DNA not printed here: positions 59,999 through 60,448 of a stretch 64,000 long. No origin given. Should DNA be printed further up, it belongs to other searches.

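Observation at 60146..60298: Hidden 50-codon gene for a double-glycine-leader peptide (orphan bacteriocin/RiPP precursor)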

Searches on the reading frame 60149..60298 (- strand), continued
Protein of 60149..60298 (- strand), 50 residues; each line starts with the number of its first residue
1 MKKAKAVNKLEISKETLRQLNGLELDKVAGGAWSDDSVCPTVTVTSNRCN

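Call 31: find_homologous_proteins(query=L009:5290-6558:+, max_evalue=1e-10)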
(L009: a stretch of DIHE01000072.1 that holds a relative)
Query L009:5290-6558:+ (423 aa): 2170 proteins with E <= 1e-10 among 8000 candidates; the best 120 are listed.
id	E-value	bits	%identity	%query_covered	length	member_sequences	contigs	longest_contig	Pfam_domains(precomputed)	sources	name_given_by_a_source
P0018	1.0e-278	942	100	100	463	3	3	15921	PF05147.20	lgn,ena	-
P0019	1.1e-216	738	80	100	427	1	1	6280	PF05147.20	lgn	-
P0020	1.4e-216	737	81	98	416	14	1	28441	PF05147.20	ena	-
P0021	1.3e-214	731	81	98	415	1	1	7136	PF05147.20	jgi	jgi:hypothetical protein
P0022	1.0e-213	728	79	98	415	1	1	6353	PF05147.20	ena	-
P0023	1.8e-213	727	79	98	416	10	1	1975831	PF05147.20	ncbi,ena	-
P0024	6.8e-213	725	79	98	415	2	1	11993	PF05147.20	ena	-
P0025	3.3e-212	723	79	98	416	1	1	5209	PF05147.20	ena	-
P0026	6.6e-212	722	78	98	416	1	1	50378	PF05147.20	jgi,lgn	jgi:hypothetical protein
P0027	2.6e-211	720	78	98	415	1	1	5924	PF05147.20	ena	-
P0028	4.9e-211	719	79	98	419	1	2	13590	PF05147.20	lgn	-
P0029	9.8e-211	718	79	98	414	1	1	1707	PF05147.20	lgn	-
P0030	1.3e-210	718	78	98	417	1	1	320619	PF05147.20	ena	-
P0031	2.5e-210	717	78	98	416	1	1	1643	PF05147.20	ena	-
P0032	3.1e-210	717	79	98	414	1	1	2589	PF05147.20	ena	-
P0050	1.1e-172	593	68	98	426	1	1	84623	PF05147.20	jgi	jgi:lantibiotic biosynthesis protein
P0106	1.6e-139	484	58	98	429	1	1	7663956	PF05147.20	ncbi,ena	-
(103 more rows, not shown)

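Call 32: find_encoding_contigs(protein=P0023, flank=10000, max_places=2)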
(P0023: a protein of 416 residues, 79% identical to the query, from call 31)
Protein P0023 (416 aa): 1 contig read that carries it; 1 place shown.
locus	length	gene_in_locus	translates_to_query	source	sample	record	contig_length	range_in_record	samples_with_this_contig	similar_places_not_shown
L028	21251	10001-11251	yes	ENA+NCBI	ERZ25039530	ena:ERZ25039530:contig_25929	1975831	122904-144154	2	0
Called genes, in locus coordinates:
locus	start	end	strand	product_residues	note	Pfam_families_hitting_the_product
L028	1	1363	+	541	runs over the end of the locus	PF04357:TamB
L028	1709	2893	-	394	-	-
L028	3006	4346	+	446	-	PF07244:POTRA, PF01103:Omp85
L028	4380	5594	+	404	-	PF00926:DHBP_synthase, PF00925:GTP_cyclohydro2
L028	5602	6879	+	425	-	PF00534:Glycos_transf_1, PF13692:Glyco_trans_1_4, PF13524:Glyco_trans_1_2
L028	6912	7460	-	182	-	-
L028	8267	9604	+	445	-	PF07690:MFS_1, PF00083:Sugar_tr, PF05631:MFS_5 (weak)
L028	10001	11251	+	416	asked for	PF05147:LANC_like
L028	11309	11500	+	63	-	-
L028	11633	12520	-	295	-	PF07719:TPR_2 (faint), PF13176:TPR_7 (faint), PF13424:TPR_12, PF13428:TPR_14 (faint), PF13432:TPR_16 (weak)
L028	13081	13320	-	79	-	-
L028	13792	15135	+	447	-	-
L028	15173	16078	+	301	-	PF11185:DUF2971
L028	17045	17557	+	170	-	PF02776:TPP_enzyme_N (weak)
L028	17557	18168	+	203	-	PF02775:TPP_enzyme_C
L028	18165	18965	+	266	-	PF04199:Cyclase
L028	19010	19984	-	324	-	PF12784:PDDEXK_2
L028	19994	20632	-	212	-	-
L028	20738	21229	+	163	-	-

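Call 33: find_encoding_contigs(protein=P0106, flank=10000, max_places=2)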
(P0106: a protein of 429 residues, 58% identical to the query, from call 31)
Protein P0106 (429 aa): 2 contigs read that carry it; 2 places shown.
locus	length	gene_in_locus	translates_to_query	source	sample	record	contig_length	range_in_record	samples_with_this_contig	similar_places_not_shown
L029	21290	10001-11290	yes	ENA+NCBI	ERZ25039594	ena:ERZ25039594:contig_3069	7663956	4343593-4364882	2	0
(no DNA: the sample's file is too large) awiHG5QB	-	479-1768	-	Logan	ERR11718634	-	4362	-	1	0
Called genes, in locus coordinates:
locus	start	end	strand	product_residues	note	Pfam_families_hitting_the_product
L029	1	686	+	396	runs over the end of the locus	PF16261:DUF4915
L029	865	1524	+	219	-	PF27136:RhiA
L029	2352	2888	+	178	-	PF04542:Sigma70_r2, PF08281:Sigma70_r4_2, PF04545:Sigma70_r4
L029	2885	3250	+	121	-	-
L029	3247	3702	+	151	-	PF13801:Metal_resist (weak)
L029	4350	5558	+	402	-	PF01847:VHL (weak)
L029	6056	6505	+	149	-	-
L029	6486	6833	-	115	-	PF13471:Transglut_core3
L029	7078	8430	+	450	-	PF01595:CNNM, PF00571:CBS, PF03471:CorC_HlyC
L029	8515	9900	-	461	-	PF26686:DUF8575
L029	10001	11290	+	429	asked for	PF05147:LANC_like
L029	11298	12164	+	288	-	PF00561:Abhydrolase_1, PF12146:Hydrolase_4, PF12697:Abhydrolase_6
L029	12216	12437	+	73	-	PF04255:DUF433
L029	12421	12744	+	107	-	-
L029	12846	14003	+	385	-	PF01551:Peptidase_M23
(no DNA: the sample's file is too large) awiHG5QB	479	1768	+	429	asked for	PF05147:LANC_like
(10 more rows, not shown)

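Call 34: find_encoding_contigs(protein=P0026, flank=10000, max_places=2)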
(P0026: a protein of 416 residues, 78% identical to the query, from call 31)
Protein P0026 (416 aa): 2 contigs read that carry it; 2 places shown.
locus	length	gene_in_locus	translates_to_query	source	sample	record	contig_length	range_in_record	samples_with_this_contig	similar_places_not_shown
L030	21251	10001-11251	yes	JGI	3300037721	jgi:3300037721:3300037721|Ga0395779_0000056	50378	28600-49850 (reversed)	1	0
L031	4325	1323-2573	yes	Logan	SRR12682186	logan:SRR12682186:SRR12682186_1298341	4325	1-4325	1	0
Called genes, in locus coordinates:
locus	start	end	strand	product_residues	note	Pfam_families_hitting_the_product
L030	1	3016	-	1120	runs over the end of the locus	PF13432:TPR_16, PF01839:FG-GAP (faint), PF13517:FG-GAP_3, PF07593:UnbV_ASPIC (weak)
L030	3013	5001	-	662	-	PF01839:FG-GAP (faint), PF13517:FG-GAP_3, PF07593:UnbV_ASPIC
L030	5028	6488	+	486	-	PF07721:TPR_4 (faint), PF13424:TPR_12 (faint), PF13428:TPR_14 (faint), PF23914:TPR_CcmH_CycH (faint), PF12895:ANAPC3 (faint), PF13174:TPR_6 (faint), PF14559:TPR_19 (weak), PF13432:TPR_16, +5 more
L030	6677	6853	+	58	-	-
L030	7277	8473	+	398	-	PF00069:Pkinase, PF07714:PK_Tyr_Ser-Thr, PF01636:APH (faint)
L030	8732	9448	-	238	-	-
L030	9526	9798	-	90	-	-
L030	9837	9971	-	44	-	-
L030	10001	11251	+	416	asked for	PF05147:LANC_like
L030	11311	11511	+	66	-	-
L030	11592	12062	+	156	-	PF13238:AAA_18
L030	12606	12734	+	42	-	-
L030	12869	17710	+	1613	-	-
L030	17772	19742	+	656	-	-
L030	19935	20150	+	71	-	-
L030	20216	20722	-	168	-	-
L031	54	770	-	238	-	-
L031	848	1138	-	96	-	-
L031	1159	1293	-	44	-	-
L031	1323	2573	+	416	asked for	PF05147:LANC_like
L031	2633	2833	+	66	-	-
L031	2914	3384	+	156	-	PF13238:AAA_18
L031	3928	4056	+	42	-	-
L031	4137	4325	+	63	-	?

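Call 36: find_related_loci(query=A1, collection=metagenome_contigs, flank=10000)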
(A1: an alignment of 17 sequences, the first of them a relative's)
Query A1 (50 aa) in metagenome_contigs; peptide patterns used: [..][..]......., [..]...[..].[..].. (x = any residue, [..] = any of these).
154 stretches matched a pattern; 39 encode a relative of the query (tblastn E <= 1e-3); 39 distinct loci.
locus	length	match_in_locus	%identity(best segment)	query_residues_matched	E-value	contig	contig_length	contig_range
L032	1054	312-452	73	1-49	1e-19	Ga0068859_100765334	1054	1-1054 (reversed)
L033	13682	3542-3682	67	1-49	1e-16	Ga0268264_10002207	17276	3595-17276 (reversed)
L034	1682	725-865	65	1-49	1e-15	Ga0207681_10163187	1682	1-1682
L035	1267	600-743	65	1-50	1e-14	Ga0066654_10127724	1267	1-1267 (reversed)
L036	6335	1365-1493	60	1-43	4e-14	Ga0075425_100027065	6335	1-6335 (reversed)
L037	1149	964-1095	68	1-43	4e-14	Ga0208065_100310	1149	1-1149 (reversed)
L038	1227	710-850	58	1-48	6e-14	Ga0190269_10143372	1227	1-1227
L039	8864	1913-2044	66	1-43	8e-14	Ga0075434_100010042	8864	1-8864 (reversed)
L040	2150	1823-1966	54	1-48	2e-13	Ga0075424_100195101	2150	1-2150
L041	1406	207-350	54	3-50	2e-13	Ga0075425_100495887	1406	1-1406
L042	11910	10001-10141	60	1-48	3e-13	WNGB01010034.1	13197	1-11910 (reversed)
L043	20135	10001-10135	60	3-49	4e-13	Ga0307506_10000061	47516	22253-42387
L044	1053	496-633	63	1-45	4e-13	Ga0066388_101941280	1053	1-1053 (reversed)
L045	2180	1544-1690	58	1-50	1e-12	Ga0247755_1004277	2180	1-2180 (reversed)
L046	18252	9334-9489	54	1-50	2e-12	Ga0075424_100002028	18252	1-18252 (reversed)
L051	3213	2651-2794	54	1-48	8e-12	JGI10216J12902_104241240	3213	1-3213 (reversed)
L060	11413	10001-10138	50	3-48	3e-10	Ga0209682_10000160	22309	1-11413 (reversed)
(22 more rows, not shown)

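Call 41: find_homologous_proteins(query=L021:3669-5459:+, max_evalue=1e-10)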
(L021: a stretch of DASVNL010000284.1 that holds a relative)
Query L021:3669-5459:+ (597 aa): 458 proteins with E <= 1e-10 among 8000 candidates; the best 120 are listed.
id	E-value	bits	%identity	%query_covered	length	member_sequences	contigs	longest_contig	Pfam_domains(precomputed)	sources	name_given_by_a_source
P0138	0.0e+0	1301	100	100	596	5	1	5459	PF04738.19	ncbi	ncbi:MAG TPA: lantibiotic dehydratase family protein, partial [Thermoanaerobaculia bacterium]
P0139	4.0e-230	783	63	99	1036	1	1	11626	PF14028.12,PF04738.19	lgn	-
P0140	1.1e-224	765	61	99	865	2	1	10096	PF14028.12,PF04738.19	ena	-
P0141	2.1e-222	758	61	100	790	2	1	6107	PF04738.19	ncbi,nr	ncbi:MAG TPA: lantibiotic dehydratase family protein, partial [Thermoanaerobaculia bacterium]|nr:lan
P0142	3.8e-213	727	65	90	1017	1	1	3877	PF14028.12,PF04738.19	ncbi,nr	ncbi:MAG TPA: lantibiotic dehydratase, partial [Thermoanaerobaculia bacterium]|nr:lantibiotic dehydr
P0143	7.8e-212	723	61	99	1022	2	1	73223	PF14028.12,PF04738.19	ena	-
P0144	2.0e-210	718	60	99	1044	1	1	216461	PF14028.12,PF04738.19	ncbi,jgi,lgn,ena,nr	ncbi:MAG TPA: lantibiotic dehydratase [Thermoanaerobaculia bacterium]|nr:lantibiotic dehydratase [Th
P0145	1.2e-209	716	60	100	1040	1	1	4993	PF14028.12,PF04738.19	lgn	-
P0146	3.2e-206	704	60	99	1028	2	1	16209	PF14028.12,PF04738.19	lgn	-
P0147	9.2e-192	657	56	97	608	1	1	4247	PF04738.19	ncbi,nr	ncbi:MAG TPA: lantibiotic dehydratase family protein, partial [Thermoanaerobaculia bacterium]|nr:lan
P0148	5.8e-189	647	56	99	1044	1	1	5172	PF14028.12,PF04738.19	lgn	-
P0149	2.0e-188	646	60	85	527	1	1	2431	PF04738.19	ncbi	ncbi:MAG TPA: lantibiotic dehydratase family protein, partial [Thermoanaerobaculia bacterium]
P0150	1.5e-184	633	56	98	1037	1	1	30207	PF14028.12,PF04738.19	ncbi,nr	ncbi:MAG TPA: lantibiotic dehydratase, partial [Thermoanaerobaculia bacterium]|nr:lantibiotic dehydr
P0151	6.3e-183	628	52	100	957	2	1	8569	PF14028.12,PF04738.19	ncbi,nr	ncbi:MAG TPA: lantibiotic dehydratase, partial [Thermoanaerobaculia bacterium]|nr:lantibiotic dehydr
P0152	3.4e-176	605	50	100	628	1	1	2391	PF04738.19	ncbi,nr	ncbi:MAG TPA: lantibiotic dehydratase family protein, partial [Thermoanaerobaculia bacterium]|nr:lan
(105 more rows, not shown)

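Call 46: find_encoding_contigs(protein=P0003, flank=6000, max_places=3)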
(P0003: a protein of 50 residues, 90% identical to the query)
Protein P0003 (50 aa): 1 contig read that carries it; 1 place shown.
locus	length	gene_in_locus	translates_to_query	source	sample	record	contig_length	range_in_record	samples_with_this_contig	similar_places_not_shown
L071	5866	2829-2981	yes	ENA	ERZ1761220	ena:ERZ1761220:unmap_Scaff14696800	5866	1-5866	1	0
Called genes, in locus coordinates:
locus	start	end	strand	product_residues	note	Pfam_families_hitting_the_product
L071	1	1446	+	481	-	?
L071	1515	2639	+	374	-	-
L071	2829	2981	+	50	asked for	-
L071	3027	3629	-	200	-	PF01068:DNA_ligase_A_M, PF09414:RNA_ligase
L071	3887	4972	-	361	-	PF13360:PQQ_2 (faint)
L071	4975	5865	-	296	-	?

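Call 47: find_encoding_contigs(protein=P0005, flank=6000, max_places=3)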
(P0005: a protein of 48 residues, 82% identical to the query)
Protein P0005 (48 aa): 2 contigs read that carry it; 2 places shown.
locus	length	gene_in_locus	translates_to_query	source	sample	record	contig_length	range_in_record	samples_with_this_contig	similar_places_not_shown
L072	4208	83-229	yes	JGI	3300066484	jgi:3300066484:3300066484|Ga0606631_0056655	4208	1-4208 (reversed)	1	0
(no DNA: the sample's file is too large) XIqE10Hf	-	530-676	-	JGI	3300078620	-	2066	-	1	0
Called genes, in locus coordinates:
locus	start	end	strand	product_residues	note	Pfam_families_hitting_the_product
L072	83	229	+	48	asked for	-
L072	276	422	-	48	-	PF01068:DNA_ligase_A_M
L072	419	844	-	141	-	PF01068:DNA_ligase_A_M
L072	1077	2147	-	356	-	PF13360:PQQ_2 (faint)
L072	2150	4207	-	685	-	?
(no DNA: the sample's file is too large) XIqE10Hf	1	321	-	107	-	?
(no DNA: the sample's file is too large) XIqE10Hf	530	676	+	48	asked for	-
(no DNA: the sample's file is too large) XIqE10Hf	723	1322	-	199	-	PF01068:DNA_ligase_A_M, PF09414:RNA_ligase (weak)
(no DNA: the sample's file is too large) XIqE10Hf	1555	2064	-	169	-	?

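Call 48: find_encoding_contigs(protein=P0004, flank=6000, max_places=3)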
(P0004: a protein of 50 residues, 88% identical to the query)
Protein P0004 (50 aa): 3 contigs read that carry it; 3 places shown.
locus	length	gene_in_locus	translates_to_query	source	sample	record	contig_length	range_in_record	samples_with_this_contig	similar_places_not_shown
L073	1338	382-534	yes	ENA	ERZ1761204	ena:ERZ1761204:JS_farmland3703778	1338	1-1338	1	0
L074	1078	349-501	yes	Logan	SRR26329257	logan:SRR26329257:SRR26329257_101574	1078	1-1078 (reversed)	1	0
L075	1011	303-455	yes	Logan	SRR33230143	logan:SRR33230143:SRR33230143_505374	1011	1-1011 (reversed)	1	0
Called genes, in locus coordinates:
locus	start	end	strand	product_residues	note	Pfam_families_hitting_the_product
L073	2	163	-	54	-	?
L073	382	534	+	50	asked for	-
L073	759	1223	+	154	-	PF25471:TM_PetC, PF00355:Rieske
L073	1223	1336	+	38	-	?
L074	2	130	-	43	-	?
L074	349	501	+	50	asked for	-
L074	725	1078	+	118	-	?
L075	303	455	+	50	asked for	-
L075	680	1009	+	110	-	?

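Call 59: search_protein_families(library=ncbifam, alignment_id=A3, max_evalue=0.01)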
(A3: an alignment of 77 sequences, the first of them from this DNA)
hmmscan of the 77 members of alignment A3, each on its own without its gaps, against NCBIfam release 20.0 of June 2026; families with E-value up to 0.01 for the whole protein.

A. member 1, seq(50 aa): 1 family
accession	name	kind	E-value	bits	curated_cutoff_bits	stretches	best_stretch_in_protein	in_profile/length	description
NF038153.1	lant_leader_L1a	domain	6.7e-05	23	22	1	1-31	1-32/32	class I lanthipeptide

B. families by the number of members that match (of 77 scanned): 4 families
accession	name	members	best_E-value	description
NF038153.1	lant_leader_L1a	59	5.9e-08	class I lanthipeptide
NF038180.1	leader_pinensin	3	0.0023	pinensin family lanthipeptide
NF038158.1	lant_leader_L1b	2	0.0026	class I lanthipeptide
TIGR04149.1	GG_sam_targ_CFB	1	0.007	TIGR04149 family rSAM-modified RiPP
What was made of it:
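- On Class I lanthipeptide precursor, L1a leader type (NF038153): 59 of 77 family members match at E <= 0.01 (call 59).
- On TIGR04149 GG-type rSAM-modified RiPP precursors: One of 77 members matches at E = 0.007, below the cut-off (call 59).
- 59 of 77 family members match it, best E = 6e-8 (call 59). One member weakly matches the GG-type rSAM-target model TIGR04149, E = 0.007, below its cut-off (call 59).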

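Call 60: search_protein_families(library=pfam, proteins=[L051:806-2182:+, L060:8298-9767:+, L009:6619-6807:+, L039:1508-1690:+], max_evalue=1)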
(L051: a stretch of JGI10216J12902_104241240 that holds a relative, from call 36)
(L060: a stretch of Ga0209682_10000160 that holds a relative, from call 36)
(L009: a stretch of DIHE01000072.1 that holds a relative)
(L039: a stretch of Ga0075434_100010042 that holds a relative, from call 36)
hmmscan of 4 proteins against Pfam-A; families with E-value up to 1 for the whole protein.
L051:806-2182:+ (459 aa): 1 family
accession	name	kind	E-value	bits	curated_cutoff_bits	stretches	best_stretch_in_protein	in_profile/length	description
PF13564.11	DoxX_2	-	0.75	10.4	26.3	0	195-262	28-100/103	DoxX-like family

L060:8298-9767:+ (490 aa): 3 families
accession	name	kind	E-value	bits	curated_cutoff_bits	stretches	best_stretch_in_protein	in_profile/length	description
PF20368.3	DUF6663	-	0.14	12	27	1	23-74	32-84/243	Family of unknown function (DUF6663)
PF07681.17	DoxX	-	0.16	13.1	23.6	1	183-270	5-79/85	DoxX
PF14715.11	FixP_N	-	0.27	11.4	24.9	0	351-363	9-21/48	N-terminal domain of cytochrome oxidase-cbb3, FixP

L009:6619-6807:+ (63 aa): 0 families

L039:1508-1690:+ (60 aa): 0 families

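Call 61: search_solved_structures(query=L051:806-2182:+, max_evalue=1)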
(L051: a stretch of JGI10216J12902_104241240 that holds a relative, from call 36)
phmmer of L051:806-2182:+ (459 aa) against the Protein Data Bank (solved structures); distinct sequences matched with E-value up to 1: 3.
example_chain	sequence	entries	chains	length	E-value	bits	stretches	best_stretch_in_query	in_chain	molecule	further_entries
9t5u_F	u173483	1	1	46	0.45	12.2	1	279-314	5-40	PsbF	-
4yuu_F1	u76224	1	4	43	0.74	11.5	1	279-312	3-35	Cytochrome b559 subunit beta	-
2wyq_A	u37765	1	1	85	0.81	11.4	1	367-445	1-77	UV EXCISION REPAIR PROTEIN RAD23 HOMOLOG A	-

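Call 73: search_protein_representatives(alignment_id=A1)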
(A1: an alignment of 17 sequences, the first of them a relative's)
Query: 17 sequences, 48 profile positions. Proteins with E-value up to 0.001 (for the whole library): 284; up to 1e-10: 19; up to 1e-30: 0. The best 150 are listed.
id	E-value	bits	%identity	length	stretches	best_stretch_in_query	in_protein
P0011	4.8e-25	102.9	-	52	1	1-47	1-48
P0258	1.1e-22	95.3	-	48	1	1-48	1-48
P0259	4.3e-20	87.0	-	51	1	1-48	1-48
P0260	3.0e-18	81.1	-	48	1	1-47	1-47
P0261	3.7e-18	80.8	-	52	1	1-47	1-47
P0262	2.5e-15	71.7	-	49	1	1-47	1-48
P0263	7.3e-15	70.3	-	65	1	3-47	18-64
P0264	8.1e-15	70.1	-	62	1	1-47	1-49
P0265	3.9e-13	64.7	-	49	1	1-47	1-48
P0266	9.6e-13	63.5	-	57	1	1-45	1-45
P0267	1.7e-12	62.7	-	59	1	1-46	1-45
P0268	5.4e-12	61.1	-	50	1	1-47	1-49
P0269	7.9e-12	60.6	-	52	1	1-48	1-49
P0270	9.3e-12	60.3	-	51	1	3-47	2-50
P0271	9.9e-12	60.2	-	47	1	1-44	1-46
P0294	2.2e-06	43.1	-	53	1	2-40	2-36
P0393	1.6e-04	37.2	-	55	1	4-47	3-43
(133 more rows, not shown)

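Call 75: find_encoding_contigs(protein=P0393, flank=8000, max_places=3)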
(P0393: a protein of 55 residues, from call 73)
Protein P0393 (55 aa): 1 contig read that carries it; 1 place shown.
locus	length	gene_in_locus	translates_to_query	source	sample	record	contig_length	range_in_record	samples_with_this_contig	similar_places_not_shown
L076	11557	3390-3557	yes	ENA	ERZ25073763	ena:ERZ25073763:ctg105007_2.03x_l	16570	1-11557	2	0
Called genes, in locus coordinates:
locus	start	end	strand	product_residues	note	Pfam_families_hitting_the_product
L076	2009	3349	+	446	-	PF05147:LANC_like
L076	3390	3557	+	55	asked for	-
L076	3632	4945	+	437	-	PF05147:LANC_like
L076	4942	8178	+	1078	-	PF04738:Lant_dehydr_N, PF14028:Lant_dehydr_C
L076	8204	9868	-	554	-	-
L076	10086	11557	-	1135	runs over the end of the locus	PF07494:Reg_prop (faint), PF08450:SGL (faint), PF23748:Beta-prop_LRRK2 (faint), PF07495:Y_Y_Y, PF00512:HisKA, PF02518:HATPase_c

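Call 76: find_encoding_contigs(protein=P0294, flank=8000, max_places=3)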
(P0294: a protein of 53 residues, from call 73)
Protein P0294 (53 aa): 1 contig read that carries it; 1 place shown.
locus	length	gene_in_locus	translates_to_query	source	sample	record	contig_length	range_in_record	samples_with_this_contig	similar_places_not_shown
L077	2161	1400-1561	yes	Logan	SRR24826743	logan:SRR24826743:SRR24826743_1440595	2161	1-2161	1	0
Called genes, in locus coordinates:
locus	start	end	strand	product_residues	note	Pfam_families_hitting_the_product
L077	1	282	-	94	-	?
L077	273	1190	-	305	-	PF01656:CbiA, PF02374:ArsA_ATPase, PF10609:ParA (weak), PF13614:AAA_31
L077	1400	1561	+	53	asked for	-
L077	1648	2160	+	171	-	?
